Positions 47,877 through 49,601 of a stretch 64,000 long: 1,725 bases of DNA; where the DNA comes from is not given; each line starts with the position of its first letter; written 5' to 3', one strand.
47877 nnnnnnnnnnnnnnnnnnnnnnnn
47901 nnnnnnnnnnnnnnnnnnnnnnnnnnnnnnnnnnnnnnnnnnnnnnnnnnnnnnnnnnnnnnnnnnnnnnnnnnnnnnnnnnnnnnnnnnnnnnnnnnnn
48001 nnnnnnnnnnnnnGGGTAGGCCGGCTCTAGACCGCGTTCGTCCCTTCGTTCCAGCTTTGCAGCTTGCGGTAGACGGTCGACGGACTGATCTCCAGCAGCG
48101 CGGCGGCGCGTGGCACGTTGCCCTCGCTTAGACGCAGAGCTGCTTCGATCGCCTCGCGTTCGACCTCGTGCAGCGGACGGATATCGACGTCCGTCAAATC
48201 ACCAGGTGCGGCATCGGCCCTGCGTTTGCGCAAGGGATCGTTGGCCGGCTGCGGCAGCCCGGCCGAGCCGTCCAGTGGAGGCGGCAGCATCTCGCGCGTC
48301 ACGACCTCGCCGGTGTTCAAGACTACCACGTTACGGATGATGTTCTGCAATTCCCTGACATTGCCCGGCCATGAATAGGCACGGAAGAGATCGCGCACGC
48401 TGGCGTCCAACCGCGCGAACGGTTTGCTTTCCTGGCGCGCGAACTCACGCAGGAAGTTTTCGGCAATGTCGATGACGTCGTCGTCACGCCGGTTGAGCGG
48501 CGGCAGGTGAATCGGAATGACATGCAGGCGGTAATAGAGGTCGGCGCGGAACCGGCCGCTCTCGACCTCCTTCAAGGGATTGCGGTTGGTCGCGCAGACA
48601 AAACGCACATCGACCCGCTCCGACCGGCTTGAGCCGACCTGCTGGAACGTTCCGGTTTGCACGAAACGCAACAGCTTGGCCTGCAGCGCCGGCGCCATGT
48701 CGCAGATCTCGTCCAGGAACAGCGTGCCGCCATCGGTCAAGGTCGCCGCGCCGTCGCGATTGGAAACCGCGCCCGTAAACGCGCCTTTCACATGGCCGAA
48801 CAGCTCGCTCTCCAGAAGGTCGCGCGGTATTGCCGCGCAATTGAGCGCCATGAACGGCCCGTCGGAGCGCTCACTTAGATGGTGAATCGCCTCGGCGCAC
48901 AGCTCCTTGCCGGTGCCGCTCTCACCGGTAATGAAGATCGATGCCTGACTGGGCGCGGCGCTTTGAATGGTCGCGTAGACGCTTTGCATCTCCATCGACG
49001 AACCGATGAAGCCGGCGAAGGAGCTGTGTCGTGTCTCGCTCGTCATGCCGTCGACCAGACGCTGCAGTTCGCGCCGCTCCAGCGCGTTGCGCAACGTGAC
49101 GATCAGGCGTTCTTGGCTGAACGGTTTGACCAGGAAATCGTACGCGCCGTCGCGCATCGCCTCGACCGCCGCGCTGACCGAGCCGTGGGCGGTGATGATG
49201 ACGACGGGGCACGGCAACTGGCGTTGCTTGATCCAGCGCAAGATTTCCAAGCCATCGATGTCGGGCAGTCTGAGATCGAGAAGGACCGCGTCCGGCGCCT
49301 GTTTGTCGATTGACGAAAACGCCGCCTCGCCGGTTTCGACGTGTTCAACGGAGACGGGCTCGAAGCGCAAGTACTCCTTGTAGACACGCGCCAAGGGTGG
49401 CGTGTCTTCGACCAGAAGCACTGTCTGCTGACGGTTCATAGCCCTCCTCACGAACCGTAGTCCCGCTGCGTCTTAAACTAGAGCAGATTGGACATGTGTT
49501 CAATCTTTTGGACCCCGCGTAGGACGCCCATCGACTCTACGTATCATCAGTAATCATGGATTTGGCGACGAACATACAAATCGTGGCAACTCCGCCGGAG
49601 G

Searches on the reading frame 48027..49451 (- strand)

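Call 44: search_protein_families(library=pfam, proteins=[window:48027-49451:-], max_evalue=0.05)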
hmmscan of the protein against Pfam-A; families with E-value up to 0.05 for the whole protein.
window:48027-49451:- (474 aa): 14 families
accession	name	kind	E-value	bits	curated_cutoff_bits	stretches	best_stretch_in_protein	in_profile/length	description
PF00158.32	Sigma54_activat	-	4e-67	225.5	20.2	1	149-315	2-168/168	Sigma-54 interaction domain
PF00072.30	Response_reg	-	6.9e-29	100.7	30.2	1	11-120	1-110/111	Response regulator receiver domain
PF14532.12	Sigma54_activ_2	-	7.7e-26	91.4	25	1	149-319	1-138/138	Sigma-54 interaction domain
PF25601.1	AAA_lid_14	-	1.4e-20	73.3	27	1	321-395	2-76/87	AAA+ ATPase lid domain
PF02954.25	HTH_8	-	8.5e-13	48.3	22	1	427-465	2-40/42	Bacterial regulatory protein, Fis family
PF07728.20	AAA_5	-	1e-07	32.5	22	1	172-296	2-128/139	AAA domain (dynein-related subfamily)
PF13551.12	HTH_29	-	5.9e-05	23.5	28.1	1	436-470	3-39/64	Winged helix-turn helix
PF13384.12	HTH_23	-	0.00042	20.5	24.6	1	431-470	4-45/50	Homeodomain-like domain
PF00004.35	AAA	-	0.00046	21.1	21.2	1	173-291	2-111/131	ATPase family associated with various cellular activities (AAA)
PF13191.12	AAA_16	-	0.00073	20.5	32.6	1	148-258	2-122/167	AAA ATPase domain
PF01078.27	Mg_chelatase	-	0.0013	18.6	20.3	0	227-284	93-150/207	Magnesium chelatase, subunit ChlI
PF13518.12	HTH_28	-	0.0062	17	25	1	433-470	4-39/52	Helix-turn-helix domain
PF13556.12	HTH_30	-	0.021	15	27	0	442-471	11-40/59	PucR C-terminal helix-turn-helix domain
PF07724.20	AAA_2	-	0.036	14.5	27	0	170-293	4-128/166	AAA domain (Cdc48 subfamily)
